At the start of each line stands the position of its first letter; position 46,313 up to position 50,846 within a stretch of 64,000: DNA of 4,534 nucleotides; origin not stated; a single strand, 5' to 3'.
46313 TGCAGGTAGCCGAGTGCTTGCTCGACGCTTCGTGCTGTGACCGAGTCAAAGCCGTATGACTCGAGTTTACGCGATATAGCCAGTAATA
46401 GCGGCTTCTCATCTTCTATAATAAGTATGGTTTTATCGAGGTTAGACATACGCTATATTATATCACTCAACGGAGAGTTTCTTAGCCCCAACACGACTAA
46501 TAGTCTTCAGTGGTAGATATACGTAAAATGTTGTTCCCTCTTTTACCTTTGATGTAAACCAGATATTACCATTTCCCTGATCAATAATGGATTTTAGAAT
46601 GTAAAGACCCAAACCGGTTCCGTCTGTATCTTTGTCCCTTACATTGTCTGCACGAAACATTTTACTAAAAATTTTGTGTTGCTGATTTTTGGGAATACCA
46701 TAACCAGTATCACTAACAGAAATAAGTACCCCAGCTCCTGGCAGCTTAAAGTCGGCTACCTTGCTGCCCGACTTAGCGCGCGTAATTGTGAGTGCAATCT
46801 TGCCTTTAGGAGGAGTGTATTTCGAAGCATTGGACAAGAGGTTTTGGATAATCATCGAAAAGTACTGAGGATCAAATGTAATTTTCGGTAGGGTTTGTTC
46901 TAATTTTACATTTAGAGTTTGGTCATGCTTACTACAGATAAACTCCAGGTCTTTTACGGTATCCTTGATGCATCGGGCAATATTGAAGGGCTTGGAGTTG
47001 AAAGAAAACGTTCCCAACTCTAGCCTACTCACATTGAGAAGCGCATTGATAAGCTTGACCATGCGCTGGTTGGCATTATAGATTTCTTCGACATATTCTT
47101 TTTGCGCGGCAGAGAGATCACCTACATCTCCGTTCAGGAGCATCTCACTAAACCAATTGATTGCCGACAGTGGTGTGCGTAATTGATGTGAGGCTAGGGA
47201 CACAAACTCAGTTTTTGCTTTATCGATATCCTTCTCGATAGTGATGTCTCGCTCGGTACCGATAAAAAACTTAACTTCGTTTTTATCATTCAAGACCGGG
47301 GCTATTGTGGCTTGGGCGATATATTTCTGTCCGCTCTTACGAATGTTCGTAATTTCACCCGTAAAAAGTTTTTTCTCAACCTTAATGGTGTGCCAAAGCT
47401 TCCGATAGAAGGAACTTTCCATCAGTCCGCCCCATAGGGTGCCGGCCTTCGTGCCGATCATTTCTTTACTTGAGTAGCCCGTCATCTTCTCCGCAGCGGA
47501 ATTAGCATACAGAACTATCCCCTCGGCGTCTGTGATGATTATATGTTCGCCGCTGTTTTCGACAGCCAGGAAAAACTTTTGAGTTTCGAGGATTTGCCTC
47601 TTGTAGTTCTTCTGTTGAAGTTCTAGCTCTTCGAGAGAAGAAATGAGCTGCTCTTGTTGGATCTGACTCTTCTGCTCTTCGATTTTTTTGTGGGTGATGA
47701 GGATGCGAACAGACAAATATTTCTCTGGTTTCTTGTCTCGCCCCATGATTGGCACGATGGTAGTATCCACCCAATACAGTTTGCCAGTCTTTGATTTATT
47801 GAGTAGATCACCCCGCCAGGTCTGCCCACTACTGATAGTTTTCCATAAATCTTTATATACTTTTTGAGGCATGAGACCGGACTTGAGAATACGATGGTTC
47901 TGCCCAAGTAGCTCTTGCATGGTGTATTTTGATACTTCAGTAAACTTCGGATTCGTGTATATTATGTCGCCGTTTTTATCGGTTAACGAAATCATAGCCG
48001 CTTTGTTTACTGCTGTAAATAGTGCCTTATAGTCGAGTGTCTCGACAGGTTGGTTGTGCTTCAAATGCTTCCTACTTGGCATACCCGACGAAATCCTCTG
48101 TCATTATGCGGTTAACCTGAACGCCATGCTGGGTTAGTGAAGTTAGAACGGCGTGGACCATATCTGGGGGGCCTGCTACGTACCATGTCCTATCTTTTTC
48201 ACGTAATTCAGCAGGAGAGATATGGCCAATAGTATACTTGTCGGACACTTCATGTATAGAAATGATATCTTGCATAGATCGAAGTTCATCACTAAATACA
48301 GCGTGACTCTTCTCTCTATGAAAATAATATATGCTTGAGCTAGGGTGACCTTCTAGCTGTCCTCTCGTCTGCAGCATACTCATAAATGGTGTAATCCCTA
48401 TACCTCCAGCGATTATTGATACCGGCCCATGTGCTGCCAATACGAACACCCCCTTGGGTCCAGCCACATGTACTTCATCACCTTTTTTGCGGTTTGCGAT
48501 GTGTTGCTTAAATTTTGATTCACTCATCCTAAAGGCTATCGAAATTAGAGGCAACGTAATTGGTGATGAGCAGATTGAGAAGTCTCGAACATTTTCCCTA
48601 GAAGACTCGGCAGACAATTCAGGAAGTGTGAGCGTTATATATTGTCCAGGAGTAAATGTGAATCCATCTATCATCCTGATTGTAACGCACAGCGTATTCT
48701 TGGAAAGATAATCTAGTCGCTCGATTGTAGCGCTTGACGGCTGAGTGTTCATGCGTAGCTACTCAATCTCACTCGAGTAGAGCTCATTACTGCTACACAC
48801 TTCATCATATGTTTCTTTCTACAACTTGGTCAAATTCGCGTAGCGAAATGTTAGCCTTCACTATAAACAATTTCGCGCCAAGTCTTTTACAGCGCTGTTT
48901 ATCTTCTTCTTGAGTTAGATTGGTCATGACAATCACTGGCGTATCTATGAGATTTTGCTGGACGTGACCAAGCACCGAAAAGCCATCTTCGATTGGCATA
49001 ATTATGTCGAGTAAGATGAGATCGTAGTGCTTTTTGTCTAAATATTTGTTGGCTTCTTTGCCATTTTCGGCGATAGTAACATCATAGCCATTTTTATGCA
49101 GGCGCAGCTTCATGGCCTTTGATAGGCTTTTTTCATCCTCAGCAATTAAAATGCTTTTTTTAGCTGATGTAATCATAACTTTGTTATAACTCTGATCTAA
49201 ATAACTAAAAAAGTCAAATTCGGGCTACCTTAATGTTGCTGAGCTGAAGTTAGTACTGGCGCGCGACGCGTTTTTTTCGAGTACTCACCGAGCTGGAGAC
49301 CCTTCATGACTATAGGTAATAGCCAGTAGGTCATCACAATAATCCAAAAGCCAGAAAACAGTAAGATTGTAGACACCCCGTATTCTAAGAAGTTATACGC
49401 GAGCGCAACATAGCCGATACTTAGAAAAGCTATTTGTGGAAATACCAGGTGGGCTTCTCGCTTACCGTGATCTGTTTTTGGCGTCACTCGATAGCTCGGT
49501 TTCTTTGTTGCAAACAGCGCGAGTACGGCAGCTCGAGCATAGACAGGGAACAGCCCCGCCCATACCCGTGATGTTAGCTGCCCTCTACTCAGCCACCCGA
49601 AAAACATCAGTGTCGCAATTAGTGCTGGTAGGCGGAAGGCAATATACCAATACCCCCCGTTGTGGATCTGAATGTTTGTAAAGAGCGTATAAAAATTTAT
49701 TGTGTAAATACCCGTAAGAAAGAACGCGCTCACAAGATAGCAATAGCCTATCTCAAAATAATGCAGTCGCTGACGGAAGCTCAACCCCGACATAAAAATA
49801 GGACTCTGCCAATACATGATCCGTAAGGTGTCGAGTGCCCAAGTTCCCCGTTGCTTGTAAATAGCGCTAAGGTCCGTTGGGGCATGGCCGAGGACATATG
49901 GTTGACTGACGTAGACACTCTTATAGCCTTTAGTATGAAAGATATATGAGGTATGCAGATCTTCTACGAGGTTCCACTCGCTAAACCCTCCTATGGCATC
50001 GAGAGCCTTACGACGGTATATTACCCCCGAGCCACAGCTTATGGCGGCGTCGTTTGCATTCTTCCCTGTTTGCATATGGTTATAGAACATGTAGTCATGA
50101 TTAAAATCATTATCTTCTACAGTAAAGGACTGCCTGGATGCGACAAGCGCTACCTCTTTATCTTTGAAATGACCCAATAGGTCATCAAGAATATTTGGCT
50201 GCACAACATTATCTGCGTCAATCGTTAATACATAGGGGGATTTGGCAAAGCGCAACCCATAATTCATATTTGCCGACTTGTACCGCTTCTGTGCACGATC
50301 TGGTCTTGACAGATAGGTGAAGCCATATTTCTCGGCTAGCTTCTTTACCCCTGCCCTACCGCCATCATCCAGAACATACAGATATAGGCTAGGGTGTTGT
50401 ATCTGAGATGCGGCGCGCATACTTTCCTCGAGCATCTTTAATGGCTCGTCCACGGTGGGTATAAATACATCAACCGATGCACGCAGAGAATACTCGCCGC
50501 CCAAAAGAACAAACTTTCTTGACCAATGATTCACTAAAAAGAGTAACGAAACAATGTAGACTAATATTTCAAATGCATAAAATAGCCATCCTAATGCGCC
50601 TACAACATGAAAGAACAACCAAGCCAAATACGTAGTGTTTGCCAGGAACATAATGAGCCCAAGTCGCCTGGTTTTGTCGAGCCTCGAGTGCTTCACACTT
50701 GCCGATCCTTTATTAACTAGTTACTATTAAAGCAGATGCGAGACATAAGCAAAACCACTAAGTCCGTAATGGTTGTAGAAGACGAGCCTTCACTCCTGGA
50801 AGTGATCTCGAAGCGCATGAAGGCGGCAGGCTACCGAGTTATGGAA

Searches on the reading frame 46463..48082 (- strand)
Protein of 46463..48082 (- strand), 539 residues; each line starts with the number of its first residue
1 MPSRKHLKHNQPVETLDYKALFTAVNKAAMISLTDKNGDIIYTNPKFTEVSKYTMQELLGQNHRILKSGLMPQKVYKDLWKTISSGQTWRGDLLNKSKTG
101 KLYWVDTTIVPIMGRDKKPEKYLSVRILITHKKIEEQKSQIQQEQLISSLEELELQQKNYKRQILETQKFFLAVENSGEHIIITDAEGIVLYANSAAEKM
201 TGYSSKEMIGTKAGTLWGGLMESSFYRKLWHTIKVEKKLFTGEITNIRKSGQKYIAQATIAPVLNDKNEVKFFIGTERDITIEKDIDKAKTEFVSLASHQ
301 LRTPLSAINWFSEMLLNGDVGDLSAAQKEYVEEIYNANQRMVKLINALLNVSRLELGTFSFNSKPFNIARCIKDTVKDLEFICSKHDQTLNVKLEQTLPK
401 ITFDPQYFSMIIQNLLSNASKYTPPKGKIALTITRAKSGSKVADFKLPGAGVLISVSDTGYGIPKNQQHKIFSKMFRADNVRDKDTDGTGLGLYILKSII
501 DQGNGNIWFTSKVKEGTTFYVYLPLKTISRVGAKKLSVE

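Call 38: search_protein_families(library=pfam, proteins=[window:46463-48082:-], max_evalue=0.0001)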
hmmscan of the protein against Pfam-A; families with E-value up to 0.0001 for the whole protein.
window:46463-48082:- (539 aa): 8 families
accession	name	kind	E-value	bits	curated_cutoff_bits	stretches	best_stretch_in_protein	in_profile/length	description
PF13426.13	PAS_9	-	7e-33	113.4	27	2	179-281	2-102/103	PAS domain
PF00989.32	PAS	-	1e-26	93.6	22.6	2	172-280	5-113/113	PAS fold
PF02518.31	HATPase_c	-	5.5e-24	85.2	26.4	1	405-526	3-110/111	Histidine kinase-, DNA gyrase B-, and HSP90-like ATPase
PF08447.18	PAS_3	-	1.3e-18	67.5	25.6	2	40-125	1-88/89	PAS fold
PF00512.31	HisKA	-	1.4e-16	60.7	26.9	1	289-356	1-65/66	His Kinase A (phospho-acceptor) domain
PF08448.16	PAS_4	-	1.6e-13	51.3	23.1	1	175-284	2-109/110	PAS fold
PF13188.13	PAS_8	-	2.6e-09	37.1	21.8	1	172-220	5-50/65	PAS domain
PF18095.7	PAS_12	-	3.1e-05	24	22.6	0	172-222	51-101/153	UPF0242 C-terminal PAS-like domain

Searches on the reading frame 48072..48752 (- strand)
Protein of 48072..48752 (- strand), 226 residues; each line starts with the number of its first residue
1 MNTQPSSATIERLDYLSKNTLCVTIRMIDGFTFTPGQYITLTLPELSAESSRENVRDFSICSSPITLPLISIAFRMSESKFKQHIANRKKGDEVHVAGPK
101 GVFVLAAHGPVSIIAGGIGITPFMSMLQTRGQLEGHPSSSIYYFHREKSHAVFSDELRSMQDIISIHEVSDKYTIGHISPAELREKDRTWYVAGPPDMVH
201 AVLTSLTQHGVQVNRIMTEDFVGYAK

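Call 38: search_protein_families(library=pfam, proteins=[window:48072-48752:-], max_evalue=0.0001)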
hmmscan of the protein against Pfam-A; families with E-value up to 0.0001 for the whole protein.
window:48072-48752:- (226 aa): 1 family
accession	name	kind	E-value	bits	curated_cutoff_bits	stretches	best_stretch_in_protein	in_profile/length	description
PF00175.26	NAD_binding_1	-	7.6e-08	33.4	22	1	114-201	2-106/109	Oxidoreductase NAD-binding domain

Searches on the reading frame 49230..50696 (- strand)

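Call 38: search_protein_families(library=pfam, proteins=[window:49230-50696:-], max_evalue=0.0001)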
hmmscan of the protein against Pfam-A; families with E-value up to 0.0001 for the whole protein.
window:49230-50696:- (488 aa): 5 families
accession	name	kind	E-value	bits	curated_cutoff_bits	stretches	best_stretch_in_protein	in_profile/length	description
PF00535.33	Glycos_transf_2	-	7.1e-19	68.8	23.3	1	77-235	2-167/168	Glycosyl transferase family 2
PF13632.12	Glyco_trans_2_3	-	1.4e-18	67.9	27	1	155-350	1-183/198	Glycosyl transferase family group 2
PF13641.12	Glyco_tranf_2_3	-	2.4e-18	67.4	27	1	75-287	3-228/230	Glycosyltransferase like family 2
PF13506.12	Glyco_transf_21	-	1.4e-13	51.2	21.7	1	134-282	12-168/174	Glycosyl transferase family 21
PF03552.20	Cellulose_synt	-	2.3e-07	30.2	24.7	1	243-341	422-525/722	Cellulose synthase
